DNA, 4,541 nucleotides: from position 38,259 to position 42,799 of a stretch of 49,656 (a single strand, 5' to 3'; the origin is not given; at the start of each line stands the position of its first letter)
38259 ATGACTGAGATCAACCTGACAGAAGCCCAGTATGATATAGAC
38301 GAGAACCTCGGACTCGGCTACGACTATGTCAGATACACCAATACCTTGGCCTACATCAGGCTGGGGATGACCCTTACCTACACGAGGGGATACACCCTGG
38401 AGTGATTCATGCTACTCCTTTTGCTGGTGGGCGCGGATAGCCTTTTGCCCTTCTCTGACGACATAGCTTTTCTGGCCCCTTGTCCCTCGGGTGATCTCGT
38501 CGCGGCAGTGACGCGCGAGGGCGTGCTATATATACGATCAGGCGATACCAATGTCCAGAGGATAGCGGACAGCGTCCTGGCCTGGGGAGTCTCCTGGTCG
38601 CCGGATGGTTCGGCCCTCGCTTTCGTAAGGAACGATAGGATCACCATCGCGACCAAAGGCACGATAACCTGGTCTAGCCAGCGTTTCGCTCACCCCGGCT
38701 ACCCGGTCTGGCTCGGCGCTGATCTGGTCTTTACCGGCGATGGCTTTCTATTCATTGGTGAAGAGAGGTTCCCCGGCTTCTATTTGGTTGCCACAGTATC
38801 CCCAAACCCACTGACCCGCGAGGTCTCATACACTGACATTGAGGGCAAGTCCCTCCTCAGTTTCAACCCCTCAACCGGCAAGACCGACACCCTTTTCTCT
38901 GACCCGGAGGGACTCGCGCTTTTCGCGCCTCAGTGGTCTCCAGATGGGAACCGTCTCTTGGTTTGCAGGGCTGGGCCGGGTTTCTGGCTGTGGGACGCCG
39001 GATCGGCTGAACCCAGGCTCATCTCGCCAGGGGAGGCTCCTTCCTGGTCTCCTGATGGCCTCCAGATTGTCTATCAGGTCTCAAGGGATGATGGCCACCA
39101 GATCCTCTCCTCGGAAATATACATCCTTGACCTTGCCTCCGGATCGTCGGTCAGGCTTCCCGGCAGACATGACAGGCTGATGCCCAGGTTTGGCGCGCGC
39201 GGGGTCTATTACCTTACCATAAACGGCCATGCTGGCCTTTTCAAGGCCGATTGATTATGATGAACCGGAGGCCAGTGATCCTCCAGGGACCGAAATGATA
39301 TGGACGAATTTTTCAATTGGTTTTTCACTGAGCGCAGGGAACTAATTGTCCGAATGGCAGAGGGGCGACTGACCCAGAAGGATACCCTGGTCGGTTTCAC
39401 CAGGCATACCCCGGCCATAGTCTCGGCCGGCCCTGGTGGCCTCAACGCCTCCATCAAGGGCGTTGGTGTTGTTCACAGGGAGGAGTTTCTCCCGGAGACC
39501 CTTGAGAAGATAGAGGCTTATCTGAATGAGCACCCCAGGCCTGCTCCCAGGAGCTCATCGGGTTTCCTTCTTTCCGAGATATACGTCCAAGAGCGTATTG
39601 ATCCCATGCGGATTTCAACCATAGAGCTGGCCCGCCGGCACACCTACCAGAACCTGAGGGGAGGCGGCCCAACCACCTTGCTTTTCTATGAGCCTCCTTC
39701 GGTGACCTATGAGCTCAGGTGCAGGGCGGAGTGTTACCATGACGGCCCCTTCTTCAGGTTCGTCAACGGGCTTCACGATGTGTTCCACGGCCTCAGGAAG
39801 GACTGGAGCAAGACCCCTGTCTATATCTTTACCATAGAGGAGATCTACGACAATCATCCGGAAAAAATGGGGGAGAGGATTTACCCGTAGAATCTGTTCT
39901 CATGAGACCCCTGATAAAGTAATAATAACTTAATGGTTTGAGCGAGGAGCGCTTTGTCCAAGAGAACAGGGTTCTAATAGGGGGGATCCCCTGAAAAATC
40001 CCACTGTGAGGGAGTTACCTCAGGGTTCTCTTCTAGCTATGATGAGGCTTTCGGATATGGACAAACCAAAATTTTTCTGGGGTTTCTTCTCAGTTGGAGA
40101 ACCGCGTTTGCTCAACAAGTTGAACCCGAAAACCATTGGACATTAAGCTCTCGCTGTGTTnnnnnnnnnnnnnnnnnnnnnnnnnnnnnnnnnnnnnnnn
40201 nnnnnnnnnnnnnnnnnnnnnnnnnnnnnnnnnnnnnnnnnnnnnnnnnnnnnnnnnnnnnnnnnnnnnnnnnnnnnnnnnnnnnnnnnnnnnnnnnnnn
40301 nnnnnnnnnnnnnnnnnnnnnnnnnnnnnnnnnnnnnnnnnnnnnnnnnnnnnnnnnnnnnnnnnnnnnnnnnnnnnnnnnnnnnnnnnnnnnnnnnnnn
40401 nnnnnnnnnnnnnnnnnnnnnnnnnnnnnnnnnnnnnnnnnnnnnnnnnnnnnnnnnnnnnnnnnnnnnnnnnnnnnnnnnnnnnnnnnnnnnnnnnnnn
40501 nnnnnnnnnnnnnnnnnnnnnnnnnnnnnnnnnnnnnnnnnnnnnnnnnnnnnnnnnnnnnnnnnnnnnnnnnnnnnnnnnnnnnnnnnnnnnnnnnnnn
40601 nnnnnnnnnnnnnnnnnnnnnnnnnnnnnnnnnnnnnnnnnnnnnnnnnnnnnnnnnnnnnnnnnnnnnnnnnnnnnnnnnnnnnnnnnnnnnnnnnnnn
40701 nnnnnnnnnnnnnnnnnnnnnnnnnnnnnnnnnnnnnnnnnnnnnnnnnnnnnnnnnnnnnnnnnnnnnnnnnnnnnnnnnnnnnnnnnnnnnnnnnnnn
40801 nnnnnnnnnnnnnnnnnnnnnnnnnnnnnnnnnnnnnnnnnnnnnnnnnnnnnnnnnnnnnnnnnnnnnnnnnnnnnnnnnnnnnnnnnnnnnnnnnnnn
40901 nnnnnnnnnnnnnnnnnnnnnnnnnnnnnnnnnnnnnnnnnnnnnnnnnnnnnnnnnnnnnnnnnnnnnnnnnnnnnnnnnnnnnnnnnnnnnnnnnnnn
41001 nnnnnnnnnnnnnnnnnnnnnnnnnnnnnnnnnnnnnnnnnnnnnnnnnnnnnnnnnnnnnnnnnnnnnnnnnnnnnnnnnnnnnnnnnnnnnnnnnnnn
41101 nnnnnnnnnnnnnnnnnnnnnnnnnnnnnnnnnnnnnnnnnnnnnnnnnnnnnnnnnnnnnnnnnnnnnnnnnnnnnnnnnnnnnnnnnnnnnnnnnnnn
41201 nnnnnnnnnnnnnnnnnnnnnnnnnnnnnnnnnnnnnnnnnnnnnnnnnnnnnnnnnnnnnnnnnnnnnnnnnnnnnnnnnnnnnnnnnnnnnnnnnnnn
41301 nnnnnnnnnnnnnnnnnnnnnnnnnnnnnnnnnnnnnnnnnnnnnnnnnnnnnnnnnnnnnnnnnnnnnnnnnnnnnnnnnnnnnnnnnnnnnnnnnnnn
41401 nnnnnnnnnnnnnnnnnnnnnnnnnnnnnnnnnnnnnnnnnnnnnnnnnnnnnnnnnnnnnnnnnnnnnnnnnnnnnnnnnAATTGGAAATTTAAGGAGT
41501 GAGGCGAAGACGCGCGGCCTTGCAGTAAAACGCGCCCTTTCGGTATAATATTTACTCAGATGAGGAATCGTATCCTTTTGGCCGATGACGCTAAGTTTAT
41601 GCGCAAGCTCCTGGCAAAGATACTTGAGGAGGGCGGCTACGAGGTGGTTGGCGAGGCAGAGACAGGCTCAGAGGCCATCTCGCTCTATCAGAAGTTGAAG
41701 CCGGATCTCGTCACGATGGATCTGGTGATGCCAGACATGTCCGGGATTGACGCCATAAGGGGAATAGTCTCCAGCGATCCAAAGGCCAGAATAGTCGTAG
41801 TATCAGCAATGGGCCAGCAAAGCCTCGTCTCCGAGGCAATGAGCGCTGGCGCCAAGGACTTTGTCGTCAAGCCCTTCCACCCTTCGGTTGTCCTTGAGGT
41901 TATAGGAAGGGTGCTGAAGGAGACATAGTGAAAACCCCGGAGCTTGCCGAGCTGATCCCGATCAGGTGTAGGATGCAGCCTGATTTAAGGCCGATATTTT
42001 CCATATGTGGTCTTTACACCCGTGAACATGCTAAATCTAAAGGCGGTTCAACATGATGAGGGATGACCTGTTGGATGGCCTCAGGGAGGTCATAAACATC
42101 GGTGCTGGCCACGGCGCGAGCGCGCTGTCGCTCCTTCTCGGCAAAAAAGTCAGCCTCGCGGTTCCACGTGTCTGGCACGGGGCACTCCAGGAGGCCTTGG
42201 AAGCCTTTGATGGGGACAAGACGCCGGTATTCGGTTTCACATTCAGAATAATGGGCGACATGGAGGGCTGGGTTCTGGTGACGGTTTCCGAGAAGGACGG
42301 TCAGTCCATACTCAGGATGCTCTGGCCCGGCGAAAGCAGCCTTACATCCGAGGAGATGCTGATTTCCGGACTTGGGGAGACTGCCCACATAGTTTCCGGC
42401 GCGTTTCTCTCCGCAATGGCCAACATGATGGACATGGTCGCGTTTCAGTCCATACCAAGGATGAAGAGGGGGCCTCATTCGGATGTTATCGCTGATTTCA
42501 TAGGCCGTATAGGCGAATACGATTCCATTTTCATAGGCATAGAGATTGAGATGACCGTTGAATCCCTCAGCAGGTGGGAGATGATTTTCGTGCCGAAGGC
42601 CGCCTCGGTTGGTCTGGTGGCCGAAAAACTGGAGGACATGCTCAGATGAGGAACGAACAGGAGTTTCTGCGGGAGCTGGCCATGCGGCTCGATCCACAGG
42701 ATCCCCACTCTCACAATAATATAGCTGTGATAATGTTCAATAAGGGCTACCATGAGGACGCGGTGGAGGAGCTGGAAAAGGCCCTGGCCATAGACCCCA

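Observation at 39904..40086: Mosaic intergenic repeat family: at least 8 copies in 50 kb, in both orientations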

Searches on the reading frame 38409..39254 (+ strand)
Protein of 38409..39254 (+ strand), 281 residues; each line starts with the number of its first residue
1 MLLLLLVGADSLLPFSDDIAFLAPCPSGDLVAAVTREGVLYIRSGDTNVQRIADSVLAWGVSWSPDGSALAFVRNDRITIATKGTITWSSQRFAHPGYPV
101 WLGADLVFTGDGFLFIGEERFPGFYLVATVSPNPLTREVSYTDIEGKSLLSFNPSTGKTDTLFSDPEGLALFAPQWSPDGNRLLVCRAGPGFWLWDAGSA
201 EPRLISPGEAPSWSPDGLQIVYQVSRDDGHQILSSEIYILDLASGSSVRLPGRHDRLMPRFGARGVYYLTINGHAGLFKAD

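Call 82: search_protein_families(library=pfam, proteins=[window:38409-39254:+], max_evalue=0.00001)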
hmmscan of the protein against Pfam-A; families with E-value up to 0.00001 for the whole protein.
window:38409-39254:+ (281 aa): 1 family
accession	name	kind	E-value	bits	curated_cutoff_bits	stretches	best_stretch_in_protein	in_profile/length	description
PF07676.18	PD40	-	1.7e-12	47.4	20.9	0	209-231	12-35/38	WD40-like Beta Propeller Repeat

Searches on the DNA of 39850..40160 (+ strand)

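Call 67: search_dna_similar(query=window:39890-40100:+, collection=plasmids, mode=distant, max_evalue=0.01)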
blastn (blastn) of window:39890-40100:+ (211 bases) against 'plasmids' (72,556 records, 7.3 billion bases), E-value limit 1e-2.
No match.

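Call 68: search_dna_similar(query=window:39890-40100:+, collection=phages, mode=distant, max_evalue=0.01)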
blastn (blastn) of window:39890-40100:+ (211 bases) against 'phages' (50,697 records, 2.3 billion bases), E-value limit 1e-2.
No match.

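Call 87: search_rna_families(source=window, start=39850, end=40160, threshold=evalue, max_evalue=10)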
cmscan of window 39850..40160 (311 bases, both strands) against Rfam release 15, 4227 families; matches with E-value up to 10: 3.
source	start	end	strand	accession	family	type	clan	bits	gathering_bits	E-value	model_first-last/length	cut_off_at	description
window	39986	40086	+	RF03790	MIR8008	Gene; miRNA;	-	18.6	66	0.28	1-55/55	no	MIR8008 microRNA precursor family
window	39869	39888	-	RF01101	TLS-PK6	Cis-reg;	-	12.6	44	7.2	1-40/40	no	Pseudoknot of tRNA-like structure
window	39978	40038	-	RF03136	S10-Clostridia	Cis-reg; leader;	-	11.7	35.1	6.3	1-81/81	no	S10-Clostridia ribosomal protein leader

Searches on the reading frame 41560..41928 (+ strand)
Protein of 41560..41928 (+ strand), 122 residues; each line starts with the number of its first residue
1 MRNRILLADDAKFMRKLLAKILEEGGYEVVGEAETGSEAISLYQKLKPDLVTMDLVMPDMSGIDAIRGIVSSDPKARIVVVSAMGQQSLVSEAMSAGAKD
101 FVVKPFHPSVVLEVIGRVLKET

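Call 82: search_protein_families(library=pfam, proteins=[window:41560-41928:+], max_evalue=0.00001)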
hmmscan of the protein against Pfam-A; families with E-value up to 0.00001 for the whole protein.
window:41560-41928:+ (122 aa): 1 family
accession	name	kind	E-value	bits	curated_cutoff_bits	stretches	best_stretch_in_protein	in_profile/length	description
PF00072.30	Response_reg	-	8.2e-30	103.7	30.2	1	5-114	1-109/111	Response regulator receiver domain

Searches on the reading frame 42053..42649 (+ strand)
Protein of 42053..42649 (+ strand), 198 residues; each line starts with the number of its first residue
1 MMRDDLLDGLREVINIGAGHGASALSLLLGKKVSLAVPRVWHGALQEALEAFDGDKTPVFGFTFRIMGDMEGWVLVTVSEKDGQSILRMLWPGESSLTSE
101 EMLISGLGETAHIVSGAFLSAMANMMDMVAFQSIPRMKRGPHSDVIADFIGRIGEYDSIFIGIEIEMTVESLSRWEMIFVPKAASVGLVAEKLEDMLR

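Call 82: search_protein_families(library=pfam, proteins=[window:42053-42649:+], max_evalue=0.00001)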
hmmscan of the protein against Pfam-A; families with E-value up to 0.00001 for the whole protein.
window:42053-42649:+ (198 aa): 2 families
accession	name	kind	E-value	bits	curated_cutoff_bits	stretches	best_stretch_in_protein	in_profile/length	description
PF13690.11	CheX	-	2.7e-10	40.6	27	0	66-124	7-63/94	Chemotaxis phosphatase CheX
PF04509.17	CheC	-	3.7e-06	27.2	22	0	10-40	6-36/38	CheC-like family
